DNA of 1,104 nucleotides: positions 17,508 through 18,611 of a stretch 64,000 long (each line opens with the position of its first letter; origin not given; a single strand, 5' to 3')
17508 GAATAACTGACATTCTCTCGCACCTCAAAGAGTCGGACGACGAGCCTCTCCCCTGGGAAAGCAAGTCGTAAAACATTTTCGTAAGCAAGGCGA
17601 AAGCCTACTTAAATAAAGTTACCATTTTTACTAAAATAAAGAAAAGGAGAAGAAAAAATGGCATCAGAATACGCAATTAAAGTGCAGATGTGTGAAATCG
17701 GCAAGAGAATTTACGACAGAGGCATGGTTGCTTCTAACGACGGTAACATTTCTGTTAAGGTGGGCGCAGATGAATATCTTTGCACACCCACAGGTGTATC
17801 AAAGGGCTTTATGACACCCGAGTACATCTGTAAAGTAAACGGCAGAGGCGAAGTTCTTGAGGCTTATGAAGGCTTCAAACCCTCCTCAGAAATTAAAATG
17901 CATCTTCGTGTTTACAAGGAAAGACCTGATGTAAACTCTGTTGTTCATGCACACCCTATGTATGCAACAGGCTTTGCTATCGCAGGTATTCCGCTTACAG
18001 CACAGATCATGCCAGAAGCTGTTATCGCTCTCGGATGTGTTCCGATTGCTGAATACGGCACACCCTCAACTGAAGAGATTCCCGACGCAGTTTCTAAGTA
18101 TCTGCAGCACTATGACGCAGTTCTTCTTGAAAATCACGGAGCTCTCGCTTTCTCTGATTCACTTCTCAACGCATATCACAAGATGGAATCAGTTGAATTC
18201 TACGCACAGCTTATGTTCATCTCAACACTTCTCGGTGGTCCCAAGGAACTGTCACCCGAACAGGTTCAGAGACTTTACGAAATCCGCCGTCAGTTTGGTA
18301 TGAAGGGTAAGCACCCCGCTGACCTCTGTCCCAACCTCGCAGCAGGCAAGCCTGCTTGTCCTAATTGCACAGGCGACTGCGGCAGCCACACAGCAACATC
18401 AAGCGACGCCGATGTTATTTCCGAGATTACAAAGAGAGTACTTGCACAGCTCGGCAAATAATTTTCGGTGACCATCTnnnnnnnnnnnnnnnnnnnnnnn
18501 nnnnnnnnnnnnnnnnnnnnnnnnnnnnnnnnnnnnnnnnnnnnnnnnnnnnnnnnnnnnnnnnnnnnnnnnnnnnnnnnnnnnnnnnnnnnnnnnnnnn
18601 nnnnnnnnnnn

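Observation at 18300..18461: Aldolase C-terminal tail: a four-Cys motif followed by an encapsulation-peptide-like helix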

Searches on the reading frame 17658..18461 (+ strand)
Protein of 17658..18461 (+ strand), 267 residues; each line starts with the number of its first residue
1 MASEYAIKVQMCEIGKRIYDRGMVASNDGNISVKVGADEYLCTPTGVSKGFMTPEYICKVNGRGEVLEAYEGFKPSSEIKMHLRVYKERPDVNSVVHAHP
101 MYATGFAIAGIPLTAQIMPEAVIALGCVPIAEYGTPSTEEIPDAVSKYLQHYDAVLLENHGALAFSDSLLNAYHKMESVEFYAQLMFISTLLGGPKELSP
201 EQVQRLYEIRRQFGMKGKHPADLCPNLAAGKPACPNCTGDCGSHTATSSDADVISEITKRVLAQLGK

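Call 4: search_protein_families(library=pfam, proteins=[window:17658-18461:+], max_evalue=0.001)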
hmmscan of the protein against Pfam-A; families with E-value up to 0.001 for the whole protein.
window:17658-18461:+ (267 aa): 1 family
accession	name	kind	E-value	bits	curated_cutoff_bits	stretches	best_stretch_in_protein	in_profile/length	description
PF00596.27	Aldolase_II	-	1e-49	169.4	22.2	1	10-186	2-182/183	Class II Aldolase and Adducin N-terminal domain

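Call 7: find_homologous_proteins(query=window:17658-18458:+, max_evalue=1e-10)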
Query window:17658-18458:+ (267 aa): 7947 proteins with E <= 1e-10 among 8000 candidates; the best 120 are listed.
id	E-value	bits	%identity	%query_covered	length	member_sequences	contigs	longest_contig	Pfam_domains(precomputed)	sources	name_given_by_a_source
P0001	1.1e-165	568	94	100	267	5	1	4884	PF00596.28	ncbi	-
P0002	5.4e-158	542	88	100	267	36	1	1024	PF00596.28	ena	-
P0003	7.6e-158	542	90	100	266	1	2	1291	PF00596.28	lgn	-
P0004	2.5e-156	537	88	100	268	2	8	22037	PF00596.28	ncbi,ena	-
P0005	1.4e-155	534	88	100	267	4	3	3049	PF00596.28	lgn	-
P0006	2.7e-154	530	86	100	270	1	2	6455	PF00596.28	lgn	-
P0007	2.2e-153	527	88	100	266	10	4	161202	PF00596.28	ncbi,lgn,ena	-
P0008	9.9e-150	515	85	100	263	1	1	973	PF00596.28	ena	-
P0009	3.7e-148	510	85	100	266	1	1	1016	PF00596.28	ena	-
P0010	9.4e-147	505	82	100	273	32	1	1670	PF00596.28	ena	-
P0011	1.2e-144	499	82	100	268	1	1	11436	PF00596.28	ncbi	-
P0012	2.9e-144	497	81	100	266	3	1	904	PF00596.28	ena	-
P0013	2.7e-143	494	81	100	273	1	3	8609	PF00596.28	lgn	-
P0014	5.5e-143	493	81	100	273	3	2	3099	PF00596.28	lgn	-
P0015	7.5e-143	493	81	100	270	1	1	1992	PF00596.28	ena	-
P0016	9.3e-142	489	81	100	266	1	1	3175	PF00596.28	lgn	-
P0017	1.5e-141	488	81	100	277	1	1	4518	PF00596.28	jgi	jgi:L-fuculose-phosphate aldolase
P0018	1.7e-141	488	81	99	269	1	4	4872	PF00596.28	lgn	-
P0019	2.3e-141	488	81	99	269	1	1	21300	PF00596.28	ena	-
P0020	2.3e-141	488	81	99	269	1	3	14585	PF00596.28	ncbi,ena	-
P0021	2.5e-141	488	80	99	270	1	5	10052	PF00596.28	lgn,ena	-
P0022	3.4e-141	487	81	99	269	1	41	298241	PF00596.28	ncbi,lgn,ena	-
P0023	4.2e-141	487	81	99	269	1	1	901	PF00596.28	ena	-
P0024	4.4e-141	487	81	99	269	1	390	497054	PF00596.28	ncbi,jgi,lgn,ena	ncbi:MAG: class II aldolase/adducin family protein [Eubacteriales bacterium]|jgi:L-fuculose-phosphat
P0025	5.2e-141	487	81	99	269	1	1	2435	PF00596.28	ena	-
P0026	5.4e-141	487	81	99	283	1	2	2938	PF00596.28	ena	-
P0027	8.4e-141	486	79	100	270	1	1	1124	PF00596.28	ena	-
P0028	8.6e-141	486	81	99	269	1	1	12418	PF00596.28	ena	-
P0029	1.1e-140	486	81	99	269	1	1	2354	PF00596.28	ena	-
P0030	1.3e-140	485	79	100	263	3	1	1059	PF00596.28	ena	-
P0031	1.4e-140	485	80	99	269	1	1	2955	PF00596.28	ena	-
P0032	1.5e-140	485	79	100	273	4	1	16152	PF00596.28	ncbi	-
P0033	1.5e-140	485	80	99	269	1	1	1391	PF00596.28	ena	-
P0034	1.6e-140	485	80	99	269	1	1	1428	PF00596.28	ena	-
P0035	1.6e-140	485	80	99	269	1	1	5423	PF00596.28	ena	-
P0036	1.6e-140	485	78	99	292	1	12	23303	PF00596.28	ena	-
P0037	1.7e-140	485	80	99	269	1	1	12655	PF00596.28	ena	-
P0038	1.7e-140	485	80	99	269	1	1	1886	PF00596.28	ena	-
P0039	1.9e-140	485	79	100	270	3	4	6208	PF00596.28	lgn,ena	-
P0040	2.2e-140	485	79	100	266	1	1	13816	PF00596.28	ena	-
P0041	3.9e-140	484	80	99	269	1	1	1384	PF00596.28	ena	-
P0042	3.9e-140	484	80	99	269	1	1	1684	PF00596.28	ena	-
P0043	4.1e-140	484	80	99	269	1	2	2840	PF00596.28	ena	-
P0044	4.1e-140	484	80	99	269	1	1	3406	PF00596.28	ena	-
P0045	4.2e-140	484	80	99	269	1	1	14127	PF00596.28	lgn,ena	-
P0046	4.3e-140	484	78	99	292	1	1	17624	PF00596.28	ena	-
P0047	5.4e-140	483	80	99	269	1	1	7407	PF00596.28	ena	-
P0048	5.6e-140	483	80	99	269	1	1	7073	PF00596.28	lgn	-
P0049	7.0e-140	483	79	100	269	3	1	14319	PF00596.28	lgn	-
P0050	8.4e-140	483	80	99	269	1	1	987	PF00596.28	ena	-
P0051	8.6e-140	483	80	99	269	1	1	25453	PF00596.28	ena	-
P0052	1.0e-139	482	80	99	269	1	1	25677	PF00596.28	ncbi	-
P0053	1.0e-139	482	80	99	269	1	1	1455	PF00596.28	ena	-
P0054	1.0e-139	482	80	99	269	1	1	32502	PF00596.28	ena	-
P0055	1.0e-139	482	78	99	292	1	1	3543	PF00596.28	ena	-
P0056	1.0e-139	482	80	99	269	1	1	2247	PF00596.28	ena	-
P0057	1.1e-139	482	80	99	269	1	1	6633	PF00596.28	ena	-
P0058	1.3e-139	482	80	100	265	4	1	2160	PF00596.28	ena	-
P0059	1.6e-139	482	78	100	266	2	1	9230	PF00596.28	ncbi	-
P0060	2.1e-139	481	78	100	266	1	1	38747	PF00596.28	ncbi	-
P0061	2.2e-139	481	79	100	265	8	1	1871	PF00596.28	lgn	-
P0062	2.8e-139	481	79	100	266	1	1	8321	PF00596.28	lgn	-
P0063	3.0e-139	481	81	99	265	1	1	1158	PF00596.28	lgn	-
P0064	3.0e-139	481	80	99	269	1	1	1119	PF00596.28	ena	-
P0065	3.5e-139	481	79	99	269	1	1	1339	PF00596.28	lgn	-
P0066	3.9e-139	480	78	100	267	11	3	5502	PF00596.28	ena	-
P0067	4.2e-139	480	78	99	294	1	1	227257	PF00596.28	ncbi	-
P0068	4.2e-139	480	80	99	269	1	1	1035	PF00596.28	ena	-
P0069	5.2e-139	480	79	100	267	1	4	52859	PF00596.28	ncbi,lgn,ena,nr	ncbi:MAG: class II aldolase/adducin family protein [Clostridia bacterium]|nr:class II aldolase/adduc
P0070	5.5e-139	480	79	100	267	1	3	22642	PF00596.28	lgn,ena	-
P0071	5.5e-139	480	77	100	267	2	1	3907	PF00596.28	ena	-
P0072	5.7e-139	480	78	100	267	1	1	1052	PF00596.28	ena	-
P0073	8.0e-139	479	79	99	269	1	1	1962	PF00596.28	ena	-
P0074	8.5e-139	479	78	100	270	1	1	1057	PF00596.28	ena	-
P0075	8.9e-139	479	79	100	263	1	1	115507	PF00596.28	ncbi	-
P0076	9.9e-139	479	78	99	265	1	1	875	PF00596.28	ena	-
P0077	1.0e-138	479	79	100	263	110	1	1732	PF00596.28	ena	-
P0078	1.0e-138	479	77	100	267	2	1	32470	PF00596.28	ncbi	-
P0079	1.0e-138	479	78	100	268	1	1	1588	PF00596.28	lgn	-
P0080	1.0e-138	479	77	100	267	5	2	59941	PF00596.28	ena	-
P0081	1.1e-138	479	78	100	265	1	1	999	PF00596.28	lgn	-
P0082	1.3e-138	479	77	100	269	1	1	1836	PF00596.28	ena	-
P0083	1.6e-138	478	79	100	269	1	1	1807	PF00596.28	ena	-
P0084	1.6e-138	478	79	100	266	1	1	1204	PF00596.28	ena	-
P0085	2.0e-138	478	78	100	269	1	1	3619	PF00596.28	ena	-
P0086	2.0e-138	478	79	100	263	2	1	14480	PF00596.28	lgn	-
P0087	2.0e-138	478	78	100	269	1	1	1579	PF00596.28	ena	-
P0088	2.2e-138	478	78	100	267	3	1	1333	PF00596.28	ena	-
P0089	2.3e-138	478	79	100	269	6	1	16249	PF00596.28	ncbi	-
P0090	2.8e-138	478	79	100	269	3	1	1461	PF00596.28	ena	-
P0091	2.8e-138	478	79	100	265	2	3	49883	PF00596.28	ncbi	-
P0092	2.8e-138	478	79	100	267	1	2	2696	PF00596.28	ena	-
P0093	3.0e-138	478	79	100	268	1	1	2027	PF00596.28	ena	-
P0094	3.0e-138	478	78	100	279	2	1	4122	PF00596.28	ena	-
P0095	3.5e-138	477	79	99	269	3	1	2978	PF00596.28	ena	-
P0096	3.9e-138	477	78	100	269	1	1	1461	PF00596.28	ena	-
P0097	4.0e-138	477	79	100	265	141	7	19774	PF00596.28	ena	-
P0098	4.2e-138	477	78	100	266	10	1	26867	PF00596.28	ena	-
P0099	4.3e-138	477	79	100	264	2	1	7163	PF00596.28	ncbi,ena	-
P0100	4.3e-138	477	78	100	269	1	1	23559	PF00596.28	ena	-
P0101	4.7e-138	477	78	100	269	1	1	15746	PF00596.28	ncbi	-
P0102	6.0e-138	477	78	99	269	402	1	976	PF00596.28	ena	-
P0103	7.2e-138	476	79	100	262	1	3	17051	PF00596.28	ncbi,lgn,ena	-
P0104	8.1e-138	476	79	100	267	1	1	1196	PF00596.28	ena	-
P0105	1.0e-137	476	78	100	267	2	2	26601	PF00596.28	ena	-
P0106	1.0e-137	476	77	100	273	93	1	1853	PF00596.28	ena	-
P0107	1.1e-137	476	78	100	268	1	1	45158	PF00596.28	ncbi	-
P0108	1.3e-137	476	77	99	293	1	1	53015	PF00596.28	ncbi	-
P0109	1.3e-137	476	79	99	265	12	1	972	PF00596.28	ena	-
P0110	1.3e-137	475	77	100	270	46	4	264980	PF00596.28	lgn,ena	-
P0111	1.4e-137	475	78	100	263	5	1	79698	PF00596.28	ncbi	-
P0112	1.5e-137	475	79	100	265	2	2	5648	PF00596.28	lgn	-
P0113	1.5e-137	475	79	99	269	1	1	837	PF00596.28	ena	-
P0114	1.6e-137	475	79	100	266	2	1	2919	PF00596.28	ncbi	-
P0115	1.7e-137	475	76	100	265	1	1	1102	PF00596.28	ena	-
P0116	1.7e-137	475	78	100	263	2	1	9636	PF00596.28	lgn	-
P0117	2.0e-137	475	79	100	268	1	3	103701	PF00596.28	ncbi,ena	-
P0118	2.1e-137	475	75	100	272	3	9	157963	PF00596.28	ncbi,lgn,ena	-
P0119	2.4e-137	475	78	100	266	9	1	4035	PF00596.28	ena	-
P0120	2.7e-137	474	78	100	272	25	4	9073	PF00596.28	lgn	-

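Call 10: search_solved_structures(query=window:17658-18458:+, max_evalue=0.001, show_alignments=2)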
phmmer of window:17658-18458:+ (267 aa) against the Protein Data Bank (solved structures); distinct sequences matched with E-value up to 0.001: 36.
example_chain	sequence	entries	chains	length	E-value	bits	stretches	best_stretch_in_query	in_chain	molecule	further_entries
4c24_A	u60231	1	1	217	2.2e-25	92.9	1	6-215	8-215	L-FUCULOSE PHOSPHATE ALDOLASE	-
4c25_A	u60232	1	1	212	1e-24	90.7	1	6-206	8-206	L-FUCULOSE PHOSPHATE ALDOLASE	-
6btd_A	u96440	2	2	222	3.1e-24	89.1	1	11-211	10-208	Fuculose phosphate aldolase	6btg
6vop_A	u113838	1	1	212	1.7e-22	83.4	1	4-188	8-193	Aldolase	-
1dzv_P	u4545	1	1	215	1.9e-22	83.2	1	22-216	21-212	L-fuculose phosphate aldolase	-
1dzw_P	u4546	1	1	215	2e-22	83.1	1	22-216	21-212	L-fuculose phosphate aldolase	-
1e4a_P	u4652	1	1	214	3.1e-22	82.5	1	26-216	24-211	L-FUCULOSE 1-PHOSPHATE ALDOLASE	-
6voq_A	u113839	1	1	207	4.3e-22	82.1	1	4-188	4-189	Aldolase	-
1dzz_P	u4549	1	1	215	4.4e-22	82.1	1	22-216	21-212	L-fuculose phosphate aldolase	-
1e48_P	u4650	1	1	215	5e-22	81.9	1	22-216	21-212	L-FUCULOSE 1-PHOSPHATE ALDOLASE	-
1fua_A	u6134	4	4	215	5.2e-22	81.8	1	22-216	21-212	L-FUCULOSE-1-PHOSPHATE ALDOLASE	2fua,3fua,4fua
1dzy_P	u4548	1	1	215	5.6e-22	81.7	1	22-215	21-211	L-FUCULOSE-1-PHOSPHATE ALDOLASE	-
1dzx_P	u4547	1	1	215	7.8e-22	81.2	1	22-215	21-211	L-fuculose phosphate aldolase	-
1dzu_P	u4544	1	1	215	8e-22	81.2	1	23-216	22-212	L-fuculose phosphate aldolase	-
1e4c_P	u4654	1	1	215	8.1e-22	81.2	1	22-216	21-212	L-FUCULOSE 1-PHOSPHATE ALDOLASE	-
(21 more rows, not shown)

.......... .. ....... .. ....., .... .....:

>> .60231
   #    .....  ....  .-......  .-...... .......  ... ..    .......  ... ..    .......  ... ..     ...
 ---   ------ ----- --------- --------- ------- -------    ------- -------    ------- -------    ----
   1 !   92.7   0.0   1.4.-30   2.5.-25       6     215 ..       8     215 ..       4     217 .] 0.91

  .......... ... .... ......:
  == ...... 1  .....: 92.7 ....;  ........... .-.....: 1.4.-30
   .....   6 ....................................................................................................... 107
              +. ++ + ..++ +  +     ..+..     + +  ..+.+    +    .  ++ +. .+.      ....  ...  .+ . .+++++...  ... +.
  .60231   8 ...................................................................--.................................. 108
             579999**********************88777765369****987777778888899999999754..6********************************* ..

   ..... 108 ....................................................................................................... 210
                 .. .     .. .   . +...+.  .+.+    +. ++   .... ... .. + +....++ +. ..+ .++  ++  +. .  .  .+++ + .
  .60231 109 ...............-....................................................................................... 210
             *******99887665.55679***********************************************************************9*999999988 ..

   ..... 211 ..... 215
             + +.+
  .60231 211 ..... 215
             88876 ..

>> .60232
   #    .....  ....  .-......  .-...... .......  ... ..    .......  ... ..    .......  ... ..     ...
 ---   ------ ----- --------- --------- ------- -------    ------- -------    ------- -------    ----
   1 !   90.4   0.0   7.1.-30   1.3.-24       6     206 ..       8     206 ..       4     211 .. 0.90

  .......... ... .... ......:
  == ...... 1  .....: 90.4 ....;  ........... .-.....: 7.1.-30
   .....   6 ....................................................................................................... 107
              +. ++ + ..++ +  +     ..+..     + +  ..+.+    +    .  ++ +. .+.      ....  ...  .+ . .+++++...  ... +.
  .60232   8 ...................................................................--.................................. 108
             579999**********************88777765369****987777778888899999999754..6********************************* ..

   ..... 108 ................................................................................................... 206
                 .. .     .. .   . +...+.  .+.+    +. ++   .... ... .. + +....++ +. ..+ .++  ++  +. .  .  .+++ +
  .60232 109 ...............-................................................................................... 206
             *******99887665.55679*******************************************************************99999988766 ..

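Call 20: search_protein_representatives(protein=window:17658-18458:+)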
Query: 267 residues. Proteins with E-value up to 0.001 (for the whole library): 10046; up to 1e-10: 4763; up to 1e-30: 807. The best 150 are listed.
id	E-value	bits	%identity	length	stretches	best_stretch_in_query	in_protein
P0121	1.1e-130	451.2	74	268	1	1-266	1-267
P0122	3.0e-107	374.3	64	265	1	1-266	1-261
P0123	7.8e-88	310.7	73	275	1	1-191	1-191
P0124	1.0e-85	303.7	78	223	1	1-172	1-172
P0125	2.5e-81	289.4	77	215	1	1-164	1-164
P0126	4.7e-79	281.9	78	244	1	1-161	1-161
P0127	7.2e-79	281.3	83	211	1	1-151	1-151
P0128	5.9e-78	278.3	55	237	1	6-230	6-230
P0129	5.7e-76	271.8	75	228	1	1-162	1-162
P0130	4.1e-75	269.0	70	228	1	96-266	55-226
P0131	6.2e-75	268.4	75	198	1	1-158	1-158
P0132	6.5e-70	252.0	74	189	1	1-151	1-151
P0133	2.4e-69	250.1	50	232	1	7-221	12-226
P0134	3.5e-69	249.6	78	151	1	118-266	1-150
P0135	4.0e-69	249.4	51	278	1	10-249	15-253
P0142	8.6e-64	231.9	51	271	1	1-222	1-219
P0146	4.8e-62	226.2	43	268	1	5-266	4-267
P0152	1.0e-59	218.5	49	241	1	5-226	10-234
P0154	2.6e-59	217.2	45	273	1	2-230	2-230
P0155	2.9e-59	217.1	48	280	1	10-234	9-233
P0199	4.3e-50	187.0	38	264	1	5-266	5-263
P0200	4.9e-50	186.8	47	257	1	7-227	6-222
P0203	9.4e-50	185.9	40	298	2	5-225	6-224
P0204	1.2e-49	185.5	40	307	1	1-235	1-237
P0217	1.7e-48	181.7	41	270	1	10-231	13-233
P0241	4.0e-47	177.3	41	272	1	5-241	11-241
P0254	2.6e-46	174.6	41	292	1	4-220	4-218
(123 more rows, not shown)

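Call 27: find_related_loci(query=A2, collection=genome_contigs, flank=10000)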
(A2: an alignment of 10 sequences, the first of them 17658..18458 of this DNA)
Query A2 (267 aa) in genome_contigs; peptide patterns used: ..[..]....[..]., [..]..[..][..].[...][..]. (x = any residue, [..] = any of these).
600 stretches matched a pattern (row limit reached: there are more); 597 encode a relative of the query (tblastn E <= 1e-3); the best 80 are kept; 80 distinct loci.
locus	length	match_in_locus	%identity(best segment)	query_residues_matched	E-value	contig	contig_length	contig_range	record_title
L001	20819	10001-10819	81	1-267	4e-148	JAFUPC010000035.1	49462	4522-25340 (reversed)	MAG: Clostridia bacterium isolate RGIG4697 Roe_deer_Rectum.Co__c722474, whole genome shotgun sequence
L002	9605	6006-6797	80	1-267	3e-145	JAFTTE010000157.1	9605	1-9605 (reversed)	MAG: Clostridia bacterium isolate RGIG4127 Roe_deer_Colon-1__c763976, whole genome shotgun sequence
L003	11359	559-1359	77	1-267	5e-145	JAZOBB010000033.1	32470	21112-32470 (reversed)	MAG: Clostridia bacterium isolate T1900044759_TS20190225.MAGScoT_cleanbin_000031 SGB_2341_k141_2877005, whole genome sho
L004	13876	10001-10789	79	1-267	1e-144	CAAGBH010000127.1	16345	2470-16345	MAG TPA_asm: Clostridia bacterium, isolate HGM12756, WGS project CAAGBH010000000 data, contig: SRS476047_64_k119_394277,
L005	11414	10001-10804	78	1-267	7e-145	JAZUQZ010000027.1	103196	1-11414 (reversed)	MAG: Candidatus Aphodoplasma sp. isolate T1900044854_TS20190320.MAGScoT_cleanbin_000007 SGB_3046_k141_1621034, whole gen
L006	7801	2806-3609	78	1-267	1e-143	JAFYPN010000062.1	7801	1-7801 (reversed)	MAG: Clostridia bacterium isolate RGIG7304 Water_buffalos_Cecum-4__c521019, whole genome shotgun sequence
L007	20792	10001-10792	78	3-267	6e-143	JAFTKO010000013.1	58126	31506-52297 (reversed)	MAG: Clostridia bacterium isolate RGIG3903 Roe_deer_Cecum-2__c1303, whole genome shotgun sequence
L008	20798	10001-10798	81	1-267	4e-146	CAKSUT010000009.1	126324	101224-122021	MAG: uncultured Eubacteriales bacterium isolate REFINED_METABAT215_TOP10_CONTIGS_1500_ASSEMBLY_K77_MERGED__Hadza_PheChl_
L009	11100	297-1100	78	1-267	3e-143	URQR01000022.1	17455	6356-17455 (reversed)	uncultured Clostridiales bacterium isolate UMGS1253 genome assembly, contig: NODE_1736_length_17455_cov_3.542583, whole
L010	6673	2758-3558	77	1-267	6e-143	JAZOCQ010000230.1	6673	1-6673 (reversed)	MAG: Acutalibacteraceae bacterium isolate T1900044755_TS20190421.MAGScoT_cleanbin_000044 SGB_2271_k141_1143737, whole ge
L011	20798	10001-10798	77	3-267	2e-142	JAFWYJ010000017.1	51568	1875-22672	MAG: Clostridia bacterium isolate RGIG6183 Sheep_Rectum-1__c144563, whole genome shotgun sequence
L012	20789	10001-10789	77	1-267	1e-141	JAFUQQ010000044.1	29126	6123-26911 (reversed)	MAG: Clostridia bacterium isolate RGIG4737 Roe_deer_Rectum.Co__c1223855, whole genome shotgun sequence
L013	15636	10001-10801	77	1-267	2e-141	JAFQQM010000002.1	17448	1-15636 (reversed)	MAG: Clostridia bacterium isolate RGIG2058 Goat_Colon-2__c32191, whole genome shotgun sequence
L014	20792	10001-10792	76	1-267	2e-141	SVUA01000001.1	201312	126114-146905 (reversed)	MAG: Oscillospiraceae bacterium isolate SIG709 NODE_1020_length_201312_cov_3.200418, whole genome shotgun sequence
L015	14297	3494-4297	78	1-267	3e-141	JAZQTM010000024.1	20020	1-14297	MAG: Acutalibacteraceae bacterium isolate T1900045189_TC20190185.MAGScoT_cleanbin_000004 SGB_5280_k141_2862952, whole ge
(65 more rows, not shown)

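Call 29: find_encoding_contigs(protein=P0199, flank=10000, max_places=3)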
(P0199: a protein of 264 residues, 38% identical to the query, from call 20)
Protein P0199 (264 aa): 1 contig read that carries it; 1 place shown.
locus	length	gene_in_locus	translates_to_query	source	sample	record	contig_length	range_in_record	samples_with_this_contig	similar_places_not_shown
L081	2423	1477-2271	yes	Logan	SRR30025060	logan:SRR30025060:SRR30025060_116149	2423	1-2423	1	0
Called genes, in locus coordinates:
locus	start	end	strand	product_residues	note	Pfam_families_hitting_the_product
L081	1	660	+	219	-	?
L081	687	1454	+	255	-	PF00149:Metallophos, PF13277:YmdB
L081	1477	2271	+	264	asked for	PF00596:Aldolase_II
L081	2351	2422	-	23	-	?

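Call 30: find_encoding_contigs(protein=P0146, flank=10000, max_places=3)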
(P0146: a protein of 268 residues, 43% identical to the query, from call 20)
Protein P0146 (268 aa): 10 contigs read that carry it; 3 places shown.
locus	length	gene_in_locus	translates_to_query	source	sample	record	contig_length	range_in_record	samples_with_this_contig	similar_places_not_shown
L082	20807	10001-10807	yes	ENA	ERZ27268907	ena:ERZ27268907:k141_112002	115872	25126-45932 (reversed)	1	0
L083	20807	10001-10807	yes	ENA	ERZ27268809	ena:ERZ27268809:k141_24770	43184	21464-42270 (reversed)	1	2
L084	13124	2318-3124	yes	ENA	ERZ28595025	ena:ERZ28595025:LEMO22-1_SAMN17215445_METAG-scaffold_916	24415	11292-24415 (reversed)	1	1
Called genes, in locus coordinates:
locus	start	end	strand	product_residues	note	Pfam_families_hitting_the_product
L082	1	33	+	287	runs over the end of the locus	PF01040:UbiA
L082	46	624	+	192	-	PF02441:Flavoprotein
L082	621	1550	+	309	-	PF13379:NMT1_2, PF03180:Lipoprotein_9, PF09084:NMT1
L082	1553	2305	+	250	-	PF00005:ABC_tran, PF13304:AAA_21 (faint)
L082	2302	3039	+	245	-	PF00528:BPD_transp_1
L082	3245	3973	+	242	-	-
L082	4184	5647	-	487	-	PF00266:Aminotran_5, PF00282:Pyridoxal_deC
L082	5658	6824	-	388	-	PF05684:DUF819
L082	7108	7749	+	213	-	PF04542:Sigma70_r2, PF04545:Sigma70_r4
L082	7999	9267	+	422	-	PF06134:RhaA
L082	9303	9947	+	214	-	PF00834:Ribul_P_3_epim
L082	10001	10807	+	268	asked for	PF00596:Aldolase_II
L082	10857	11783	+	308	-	PF00294:PfkB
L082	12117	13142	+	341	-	PF00532:Peripla_BP_1, PF13407:Peripla_BP_4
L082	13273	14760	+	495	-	PF02367:TsaE (faint), PF00005:ABC_tran, PF13304:AAA_21 (faint), PF00005:ABC_tran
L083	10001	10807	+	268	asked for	PF00596:Aldolase_II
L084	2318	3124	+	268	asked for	PF00596:Aldolase_II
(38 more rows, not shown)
